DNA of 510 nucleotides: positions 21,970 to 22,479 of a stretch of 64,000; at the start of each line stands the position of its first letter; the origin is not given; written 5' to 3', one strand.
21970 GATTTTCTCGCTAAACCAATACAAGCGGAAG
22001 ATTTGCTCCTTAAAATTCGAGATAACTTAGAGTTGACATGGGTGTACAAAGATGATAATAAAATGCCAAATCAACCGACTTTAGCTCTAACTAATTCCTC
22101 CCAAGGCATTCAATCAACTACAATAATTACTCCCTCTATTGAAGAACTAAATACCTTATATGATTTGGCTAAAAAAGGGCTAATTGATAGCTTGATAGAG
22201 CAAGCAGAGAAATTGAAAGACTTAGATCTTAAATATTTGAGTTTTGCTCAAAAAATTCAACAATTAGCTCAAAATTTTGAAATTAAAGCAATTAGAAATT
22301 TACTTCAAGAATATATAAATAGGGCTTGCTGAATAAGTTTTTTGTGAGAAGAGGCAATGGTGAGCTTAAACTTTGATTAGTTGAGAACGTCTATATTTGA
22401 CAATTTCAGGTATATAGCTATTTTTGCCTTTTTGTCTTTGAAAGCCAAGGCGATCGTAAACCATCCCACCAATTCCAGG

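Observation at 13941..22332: Tandem paralogous giant sensor kinases; the first retains a decayed Ser/Thr-kinase N-terminus, and both share an unassigned C-terminal extension after the receiver domain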

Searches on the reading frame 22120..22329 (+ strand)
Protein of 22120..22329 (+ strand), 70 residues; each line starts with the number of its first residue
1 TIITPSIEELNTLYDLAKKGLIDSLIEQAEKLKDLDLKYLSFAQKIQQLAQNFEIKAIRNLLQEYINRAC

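Call 22: search_solved_structures(query=A1, max_evalue=10, show_alignments=3)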
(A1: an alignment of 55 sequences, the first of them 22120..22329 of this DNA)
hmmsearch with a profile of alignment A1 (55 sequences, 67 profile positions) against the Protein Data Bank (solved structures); distinct sequences matched with E-value up to 10: 36.
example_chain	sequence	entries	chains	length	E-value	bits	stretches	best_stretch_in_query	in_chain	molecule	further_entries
8qae_A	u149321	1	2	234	0.00098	22.5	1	23-56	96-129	sc-apCC-6-SLLA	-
9vke_A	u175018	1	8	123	0.0085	19.5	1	44-66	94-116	De novo designed zinc hydrolase 11-7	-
9ugr_A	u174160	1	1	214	0.011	19.2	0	21-51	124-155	Syn-F4-Link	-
9hx4_F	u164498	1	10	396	0.04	17.3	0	33-51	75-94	Apolipoprotein A-IV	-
8a3k_UNK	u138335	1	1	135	0.078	16.4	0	20-51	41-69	sc-apCC-4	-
8zuf_A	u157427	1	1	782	0.16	15.4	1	26-58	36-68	Angiotensin-converting enzyme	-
9dak_A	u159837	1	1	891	0.2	15.1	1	26-58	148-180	ACE2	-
9c6o_A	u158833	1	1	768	0.31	14.5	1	26-58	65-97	Pteronotus davyi ACE2 ectodomain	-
1xke_A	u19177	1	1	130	0.39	14.1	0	43-63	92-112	Ran-binding protein 2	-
6kos_A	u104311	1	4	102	0.41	14.1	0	17-51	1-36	SUWA (Super WA20)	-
7mnx_B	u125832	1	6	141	0.52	13.8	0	43-63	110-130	E3 SUMO-protein ligase RanBP2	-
9jrc_B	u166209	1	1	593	0.62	13.5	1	26-61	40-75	Angiotensin-converting enzyme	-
9jr5_A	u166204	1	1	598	0.63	13.5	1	26-61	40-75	Angiotensin-converting enzyme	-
8i7r_a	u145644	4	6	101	0.7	13.3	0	24-56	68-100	Cilia- and flagella-associated protein 141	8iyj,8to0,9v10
8h7c_A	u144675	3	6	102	0.72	13.3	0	21-51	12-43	De novo ferric enterobactin esterase Syn-F4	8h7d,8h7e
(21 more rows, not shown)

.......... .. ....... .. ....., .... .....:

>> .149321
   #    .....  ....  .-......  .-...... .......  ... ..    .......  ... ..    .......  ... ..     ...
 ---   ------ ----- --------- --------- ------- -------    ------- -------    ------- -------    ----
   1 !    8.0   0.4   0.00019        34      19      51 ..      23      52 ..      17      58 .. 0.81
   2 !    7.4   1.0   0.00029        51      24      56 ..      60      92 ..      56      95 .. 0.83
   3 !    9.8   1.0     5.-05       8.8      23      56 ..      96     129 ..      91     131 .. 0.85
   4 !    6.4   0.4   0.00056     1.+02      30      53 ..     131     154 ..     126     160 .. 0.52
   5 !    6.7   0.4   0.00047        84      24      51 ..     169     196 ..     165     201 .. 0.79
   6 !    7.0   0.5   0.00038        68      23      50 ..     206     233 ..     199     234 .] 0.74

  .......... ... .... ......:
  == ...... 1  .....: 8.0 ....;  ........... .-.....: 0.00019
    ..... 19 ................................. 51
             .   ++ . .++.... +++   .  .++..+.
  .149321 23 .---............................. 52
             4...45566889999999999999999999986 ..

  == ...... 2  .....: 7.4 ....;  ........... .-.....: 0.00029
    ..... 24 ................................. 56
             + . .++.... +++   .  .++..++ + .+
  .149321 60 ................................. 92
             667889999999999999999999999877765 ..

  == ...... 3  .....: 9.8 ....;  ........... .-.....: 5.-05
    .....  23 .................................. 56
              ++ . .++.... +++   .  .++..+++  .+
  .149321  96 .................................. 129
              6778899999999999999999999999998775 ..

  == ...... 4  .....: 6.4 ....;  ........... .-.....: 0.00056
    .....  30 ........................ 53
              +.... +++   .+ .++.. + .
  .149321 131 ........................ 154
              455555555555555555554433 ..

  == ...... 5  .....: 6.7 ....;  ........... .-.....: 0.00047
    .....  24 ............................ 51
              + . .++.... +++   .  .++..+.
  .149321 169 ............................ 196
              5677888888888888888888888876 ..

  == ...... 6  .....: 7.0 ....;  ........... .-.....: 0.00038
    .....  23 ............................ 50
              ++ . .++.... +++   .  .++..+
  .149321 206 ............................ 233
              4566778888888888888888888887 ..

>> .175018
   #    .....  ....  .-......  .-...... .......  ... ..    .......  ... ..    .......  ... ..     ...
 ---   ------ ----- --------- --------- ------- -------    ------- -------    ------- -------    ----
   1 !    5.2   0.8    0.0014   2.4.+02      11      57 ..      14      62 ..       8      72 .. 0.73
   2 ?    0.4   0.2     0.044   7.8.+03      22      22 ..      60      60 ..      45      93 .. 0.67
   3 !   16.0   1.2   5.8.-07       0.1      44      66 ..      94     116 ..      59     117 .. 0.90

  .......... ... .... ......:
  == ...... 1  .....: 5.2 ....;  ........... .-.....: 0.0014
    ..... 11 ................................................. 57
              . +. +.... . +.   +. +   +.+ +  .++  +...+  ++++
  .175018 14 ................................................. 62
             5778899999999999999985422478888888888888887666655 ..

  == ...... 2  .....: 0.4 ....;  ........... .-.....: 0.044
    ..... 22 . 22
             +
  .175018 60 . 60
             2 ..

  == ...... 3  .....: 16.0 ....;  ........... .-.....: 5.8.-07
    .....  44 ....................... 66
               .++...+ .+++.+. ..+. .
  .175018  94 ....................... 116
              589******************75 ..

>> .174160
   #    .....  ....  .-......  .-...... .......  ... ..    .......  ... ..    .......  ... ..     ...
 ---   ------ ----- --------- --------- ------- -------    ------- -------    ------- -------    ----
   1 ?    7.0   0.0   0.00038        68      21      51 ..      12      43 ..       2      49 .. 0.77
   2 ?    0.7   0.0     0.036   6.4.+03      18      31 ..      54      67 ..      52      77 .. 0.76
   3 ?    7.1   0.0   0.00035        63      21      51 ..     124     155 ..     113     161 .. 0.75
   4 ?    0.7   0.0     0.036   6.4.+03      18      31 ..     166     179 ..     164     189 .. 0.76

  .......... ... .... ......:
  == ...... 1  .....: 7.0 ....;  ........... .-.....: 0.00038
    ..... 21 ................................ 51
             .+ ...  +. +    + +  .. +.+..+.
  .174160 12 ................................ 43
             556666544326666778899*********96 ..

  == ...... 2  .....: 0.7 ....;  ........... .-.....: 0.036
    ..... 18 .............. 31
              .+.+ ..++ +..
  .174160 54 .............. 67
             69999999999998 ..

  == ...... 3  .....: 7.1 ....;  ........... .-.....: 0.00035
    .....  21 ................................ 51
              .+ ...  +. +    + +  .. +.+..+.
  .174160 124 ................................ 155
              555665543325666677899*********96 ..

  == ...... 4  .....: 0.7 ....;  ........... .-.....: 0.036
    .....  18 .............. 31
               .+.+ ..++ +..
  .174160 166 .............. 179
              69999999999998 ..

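Call 34: predict_structure(alignment_id=A1)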
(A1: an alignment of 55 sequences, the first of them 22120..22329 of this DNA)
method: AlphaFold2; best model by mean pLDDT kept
length: 70 residues; sequences in the alignment: 55
mean_pLDDT: 93.7   pTM: 0.79
mean pLDDT of the five models: 93.7, 87.7, 83.3, 79.4, 72.1
residues with pLDDT >= 90: 65; 70-90: 5; 50-70: 0; < 50: 0
segments of 3 or more residues with pLDDT < 50: none
pLDDT, mean of each block of 10 residues (from residue 1): 91 96 95 93 95 94 91
secondary structure, 60 per line:
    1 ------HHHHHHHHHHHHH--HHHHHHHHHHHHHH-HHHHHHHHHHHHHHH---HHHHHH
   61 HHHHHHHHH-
elements in order: H7-19 H22-35 H37-51 H55-69

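Call 37: search_protein_representatives(alignment_id=A1)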
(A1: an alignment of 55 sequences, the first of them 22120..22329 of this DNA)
Query: 55 sequences, 67 profile positions. Proteins with E-value up to 0.001 (for the whole library): 4397; up to 1e-10: 1539; up to 1e-30: 5. The best 150 are listed.
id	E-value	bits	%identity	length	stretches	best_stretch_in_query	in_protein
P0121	8.5e-39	147.7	-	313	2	1-66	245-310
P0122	8.4e-33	128.5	-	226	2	3-64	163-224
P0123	2.9e-32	126.7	-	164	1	1-64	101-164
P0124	7.6e-32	125.4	-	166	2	2-64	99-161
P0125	1.5e-31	124.5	-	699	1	1-64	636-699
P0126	1.1e-29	118.4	-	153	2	8-66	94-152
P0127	6.4e-29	116.0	-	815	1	1-64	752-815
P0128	7.0e-28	112.7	-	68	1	1-65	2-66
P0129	1.2e-27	111.9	-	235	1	3-64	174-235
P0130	2.3e-27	111.1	-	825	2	7-64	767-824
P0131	3.2e-27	110.6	-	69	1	1-65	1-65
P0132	7.0e-27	109.5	-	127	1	1-64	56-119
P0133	7.7e-27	109.4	-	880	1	1-66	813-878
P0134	8.1e-27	109.3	-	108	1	1-65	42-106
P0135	1.6e-26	108.3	-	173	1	1-65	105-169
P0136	2.4e-26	107.8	-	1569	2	1-65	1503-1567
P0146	2.4e-25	104.6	-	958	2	3-65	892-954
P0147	2.8e-25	104.4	-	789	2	1-65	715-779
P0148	8.1e-25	102.9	-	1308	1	1-66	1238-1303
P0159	6.4e-23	96.8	-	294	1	1-65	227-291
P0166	8.1e-22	93.3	-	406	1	1-65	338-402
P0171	1.7e-21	92.2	-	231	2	1-65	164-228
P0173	2.2e-21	91.9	-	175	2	4-65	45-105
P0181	8.6e-21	90.0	-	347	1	1-66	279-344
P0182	1.0e-20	89.7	-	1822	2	1-64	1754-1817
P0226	3.3e-19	84.9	-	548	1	1-65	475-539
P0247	1.1e-18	83.2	-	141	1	1-66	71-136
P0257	1.8e-18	82.6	-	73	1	1-66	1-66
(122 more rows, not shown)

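Call 38: search_protein_families(library=pfam, proteins=[P0125, P0127, P0133, P0136, P0148, P0166, P0121, P0159, P0181, P0226], max_evalue=0.001)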
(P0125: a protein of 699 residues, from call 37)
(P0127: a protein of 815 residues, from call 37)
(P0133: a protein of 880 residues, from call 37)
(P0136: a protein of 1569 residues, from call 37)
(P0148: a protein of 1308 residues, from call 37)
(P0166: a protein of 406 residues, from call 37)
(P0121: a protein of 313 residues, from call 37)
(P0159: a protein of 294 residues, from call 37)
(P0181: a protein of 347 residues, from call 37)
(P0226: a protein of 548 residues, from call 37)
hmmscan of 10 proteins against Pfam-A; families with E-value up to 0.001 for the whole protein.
P0125 (699 aa): 6 families
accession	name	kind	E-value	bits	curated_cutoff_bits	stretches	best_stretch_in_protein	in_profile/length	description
PF02518.31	HATPase_c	-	5.8e-31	107.6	26.4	1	337-445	2-110/111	Histidine kinase-, DNA gyrase B-, and HSP90-like ATPase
PF00072.30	Response_reg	-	1.3e-23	83.7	30.2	1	471-582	1-110/111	Response regulator receiver domain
PF00512.31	HisKA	-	1.4e-22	79.9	26.9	1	223-288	1-65/66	His Kinase A (phospho-acceptor) domain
PF01590.32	GAF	-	7.7e-15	56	22.4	1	15-155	4-133/133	GAF domain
PF13185.12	GAF_2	-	1.5e-09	38.6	28.6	1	16-156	7-136/136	GAF domain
PF13492.12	GAF_3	-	9.1e-06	26.5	27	1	106-157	79-129/129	GAF domain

P0127 (815 aa): 6 families
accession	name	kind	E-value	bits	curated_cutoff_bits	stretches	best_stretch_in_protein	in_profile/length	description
PF02518.31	HATPase_c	-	1.5e-28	99.9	26.4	1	475-583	2-110/111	Histidine kinase-, DNA gyrase B-, and HSP90-like ATPase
PF00072.30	Response_reg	-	2.3e-23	82.9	30.2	1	609-720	1-110/111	Response regulator receiver domain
PF00512.31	HisKA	-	1.1e-22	80.3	26.9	1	361-426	1-65/66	His Kinase A (phospho-acceptor) domain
PF13185.12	GAF_2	-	1.6e-09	38.5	28.6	1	181-340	4-136/136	GAF domain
PF08448.16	PAS_4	-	0.00016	22.3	23.1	1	87-163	36-109/110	PAS fold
PF13492.12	GAF_3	-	0.0003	21.6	27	0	199-341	15-129/129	GAF domain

P0133 (880 aa): 6 families
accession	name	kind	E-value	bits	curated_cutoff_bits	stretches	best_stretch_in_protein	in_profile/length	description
PF02518.31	HATPase_c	-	2e-29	102.7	26.4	1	542-651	1-110/111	Histidine kinase-, DNA gyrase B-, and HSP90-like ATPase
PF00512.31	HisKA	-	3.3e-24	85.2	26.9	1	429-494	1-65/66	His Kinase A (phospho-acceptor) domain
PF00072.30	Response_reg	-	5.1e-24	85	30.2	1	677-787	1-110/111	Response regulator receiver domain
PF08448.16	PAS_4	-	3.2e-09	37.4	23.1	1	55-161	1-103/110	PAS fold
PF13426.13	PAS_9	-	7.2e-06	26.7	27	1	65-157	7-95/103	PAS domain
PF13188.13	PAS_8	-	0.00045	20.5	21.8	0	49-100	1-53/65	PAS domain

P0136 (1569 aa): 8 families
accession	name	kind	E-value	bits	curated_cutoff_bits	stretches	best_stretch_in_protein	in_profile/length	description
PF00072.30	Response_reg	-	4.2e-50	169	30.2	2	1104-1215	1-110/111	Response regulator receiver domain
PF02518.31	HATPase_c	-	7.9e-47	158.7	26.4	2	710-827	2-109/111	Histidine kinase-, DNA gyrase B-, and HSP90-like ATPase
PF00512.31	HisKA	-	2.5e-30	104.7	26.9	2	596-661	1-65/66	His Kinase A (phospho-acceptor) domain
PF13185.12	GAF_2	-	3.8e-20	72.9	28.6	1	427-567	2-135/136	GAF domain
PF02743.24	dCache_1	-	3.8e-14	53.2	45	1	74-289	18-233/240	Cache domain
PF01590.32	GAF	-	5.2e-14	53.3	22.4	1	428-567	1-133/133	GAF domain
PF13492.12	GAF_3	-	7.1e-11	43.1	27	1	429-569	2-129/129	GAF domain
PF00672.30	HAMP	-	3.4e-07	30.9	25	1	332-397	3-53/53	HAMP domain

P0148 (1308 aa): 11 families
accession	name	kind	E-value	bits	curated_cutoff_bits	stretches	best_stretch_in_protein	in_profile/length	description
PF08447.18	PAS_3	-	7.4e-42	142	25.6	2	397-484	3-89/89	PAS fold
PF08448.16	PAS_4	-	2.6e-34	118.2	23.1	3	129-237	6-110/110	PAS fold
PF00989.32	PAS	-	1.9e-29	102.4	22.6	3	248-358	2-113/113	PAS fold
PF13426.13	PAS_9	-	4.6e-26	91.5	27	3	265-360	9-103/103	PAS domain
PF02518.31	HATPase_c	-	8.9e-25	87.7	26.4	1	938-1068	1-110/111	Histidine kinase-, DNA gyrase B-, and HSP90-like ATPase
PF01590.32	GAF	-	5.3e-24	85.7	22.4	1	648-789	1-133/133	GAF domain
PF00512.31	HisKA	-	6.9e-23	80.9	26.9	1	825-890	1-65/66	His Kinase A (phospho-acceptor) domain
PF00072.30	Response_reg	-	3.7e-21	75.8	30.2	1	1094-1205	1-110/111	Response regulator receiver domain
PF13188.13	PAS_8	-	4.5e-09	36.3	21.8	1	248-295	2-50/65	PAS domain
PF13492.12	GAF_3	-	1.8e-08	35.3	27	1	648-790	1-128/129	GAF domain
PF13185.12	GAF_2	-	4.5e-07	30.6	28.6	1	647-789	2-135/136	GAF domain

P0166 (406 aa): 2 families
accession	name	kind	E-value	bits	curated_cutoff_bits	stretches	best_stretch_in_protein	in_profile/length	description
PF02518.31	HATPase_c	-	5.8e-24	85.1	26.4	1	95-168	38-110/111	Histidine kinase-, DNA gyrase B-, and HSP90-like ATPase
PF00072.30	Response_reg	-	1e-20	74.4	30.2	1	194-305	1-110/111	Response regulator receiver domain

P0121 (313 aa): 1 family
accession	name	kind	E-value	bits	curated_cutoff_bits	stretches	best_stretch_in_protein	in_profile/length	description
PF00072.30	Response_reg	-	3.7e-21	75.8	30.2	1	42-153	1-110/111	Response regulator receiver domain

P0159 (294 aa): 1 family
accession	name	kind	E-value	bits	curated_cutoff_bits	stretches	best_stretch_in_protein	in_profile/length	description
PF00072.30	Response_reg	-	1.7e-22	80.1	30.2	1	3-100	15-110/111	Response regulator receiver domain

P0181 (347 aa): 2 families
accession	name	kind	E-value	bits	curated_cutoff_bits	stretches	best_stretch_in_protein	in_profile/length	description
PF00072.30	Response_reg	-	1.3e-23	83.8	30.2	1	134-244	2-110/111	Response regulator receiver domain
PF02518.31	HATPase_c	-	4.3e-19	69.4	26.4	1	32-106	36-109/111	Histidine kinase-, DNA gyrase B-, and HSP90-like ATPase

P0226 (548 aa): 3 families
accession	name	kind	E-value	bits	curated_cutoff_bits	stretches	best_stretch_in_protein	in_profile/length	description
PF02518.31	HATPase_c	-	9.3e-25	87.7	26.4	1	159-284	2-109/111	Histidine kinase-, DNA gyrase B-, and HSP90-like ATPase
PF00072.30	Response_reg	-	4.6e-23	81.9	30.2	1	311-390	1-80/111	Response regulator receiver domain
PF00512.31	HisKA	-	1.6e-17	63.7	26.9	1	51-110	7-65/66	His Kinase A (phospho-acceptor) domain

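Call 59: fold_search(model_id=the predicted structure, library=pdb)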
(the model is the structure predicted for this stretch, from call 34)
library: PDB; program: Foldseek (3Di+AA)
matches with E <= 10: 99; with E <= 0.001: 0
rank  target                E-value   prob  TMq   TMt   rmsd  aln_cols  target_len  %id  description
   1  1sr2_MODEL_1_A        1.3e+00  0.82  0.65  0.42   2.9        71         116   13  Solution structure of the Escherichia coli YojN Histidine-Phosphotransferase (HPt) domain (released 2004-10-26)
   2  8qaf                  1.4e+00  0.21  0.35  0.40   8.5        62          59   21  X-ray crystal structure of a de novo designed single-chain antiparallel 8-helix coiled-coil alpha-helical barrel, sc-apC (released 2024-07-03)
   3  5xef                  1.6e+00  0.18  0.38  0.26   5.5        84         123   24  Crystal structure of flagellar chaperone from bacteria (released 2018-06-27)
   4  6dma_G                1.8e+00  0.08  0.25  0.25  12.6        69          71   25  DHD15_closed (released 2018-12-19)
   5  5ekq_D                2.0e+00  0.38  0.51  0.18   6.9        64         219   11  The structure of the BamACDE subcomplex from E. coli (released 2016-01-20)
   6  5ow5_D                2.0e+00  0.16  0.38  0.37  10.4        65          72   23  p60p80-CAMSAP complex (released 2018-07-11)
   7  8s05_A                2.1e+00  0.66  0.65  0.14   2.8        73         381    8  ArnAB complex an archaeal ortholog of the Sec23/24 core motif (released 2025-10-29)
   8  9cny_D                2.3e+00  0.28  0.46  0.18   7.2        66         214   11  CryoEM structure of the APO-BAM complex in SMA nanodisc (released 2024-12-25)
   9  9k7w_D                2.5e+00  0.20  0.43  0.34   8.4        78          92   17  Crystal structure of designed nickel-induced homotrimer C3-Ni1-HH*3-18 (released 2025-10-29)
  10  9h85_D                3.4e+00  0.25  0.50  0.18   7.0        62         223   13  BAM-hinge (GSGS) (released 2025-10-22)
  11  5nbt_D                3.4e+00  0.11  0.37  0.37  10.6        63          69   22  Apo structure of p60N/p80C katanin (released 2017-04-26)
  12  3tgo_B                3.6e+00  0.21  0.48  0.18   7.0        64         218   12  Crystal structure of the E. coli BamCD complex (released 2011-09-28)
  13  9k7w_A                3.6e+00  0.15  0.43  0.35   8.3        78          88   17  Crystal structure of designed nickel-induced homotrimer C3-Ni1-HH*3-18 (released 2025-10-29)
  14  2l6j_MODEL_1_A        3.6e+00  0.10  0.38  0.25  11.9        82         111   18  Tah1 complexed by MEEVD (released 2011-12-28)
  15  5ayw_D                3.9e+00  0.18  0.47  0.18   6.6        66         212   12  Structure of a membrane complex (released 2016-02-24)
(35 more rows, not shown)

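Call 62: search_protein_families(library=pfam, alignment_id=A1, max_evalue=10)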
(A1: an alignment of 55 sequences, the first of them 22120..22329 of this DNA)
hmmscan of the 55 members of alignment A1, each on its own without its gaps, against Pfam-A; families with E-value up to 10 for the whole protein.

A. member 1, window:22120-22329:+ (70 aa): 2 families
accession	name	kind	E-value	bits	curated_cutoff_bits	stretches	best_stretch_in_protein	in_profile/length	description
PF07952.17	Toxin_trans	-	0.0081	15.8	25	1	4-69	167-232/323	Clostridium neurotoxin, Translocation domain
PF22919.1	ATP-synt_VA_C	-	0.077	13.5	24.7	1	29-54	38-65/101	C-terminal domain of V and A type ATP synthase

B. families by the number of members that match (of 55 scanned): 26 families (the first 25 are shown)
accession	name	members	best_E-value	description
PF20776.3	SLS1_N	9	0.033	SLS1 protein N-terminal domain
PF13456.12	RVT_3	3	0.022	Reverse transcriptase-like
PF02686.20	GatC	3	0.073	Glu-tRNAGln amidotransferase C subunit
PF00957.27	Synaptobrevin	3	0.1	Synaptobrevin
PF18374.6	Enolase_like_N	2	0.013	Enolase N-terminal domain-like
PF24901.1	HTH_MCM7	2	0.04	DNA replication licensing factor MCM7, winged helix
PF10971.13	DUF2773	2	0.12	Protein of unknown function (DUF2773)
PF07952.17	Toxin_trans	1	0.0081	Clostridium neurotoxin, Translocation domain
PF07334.18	IFP_35_N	1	0.017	Interferon-induced 35 kDa protein (IFP 35) N-terminus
PF22061.2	CSN7_HB_subdom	1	0.031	CSN7 helical bundle subdomain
PF03338.20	Pox_J1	1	0.034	Poxvirus J1 protein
PF21433.2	M3K_C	1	0.06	Mevalonate-3-kinase, C-terminal domain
PF09032.16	Siah-Interact_N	1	0.068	Siah interacting protein, N terminal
PF22919.1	ATP-synt_VA_C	1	0.077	C-terminal domain of V and A type ATP synthase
PF05596.16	Taeniidae_ag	1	0.08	Taeniidae antigen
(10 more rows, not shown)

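Call 81: search_protein_families(library=ncbifam, proteins=[window:22120-22329:+], max_evalue=10)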
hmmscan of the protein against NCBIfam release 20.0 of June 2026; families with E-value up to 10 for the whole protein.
window:22120-22329:+ (70 aa): 1 family
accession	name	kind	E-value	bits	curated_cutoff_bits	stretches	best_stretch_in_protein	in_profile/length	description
NF005392.0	PRK06937.1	equivalog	0.021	14.2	159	1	19-66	64-111/209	HrpE/YscL family type III secretion apparatus protein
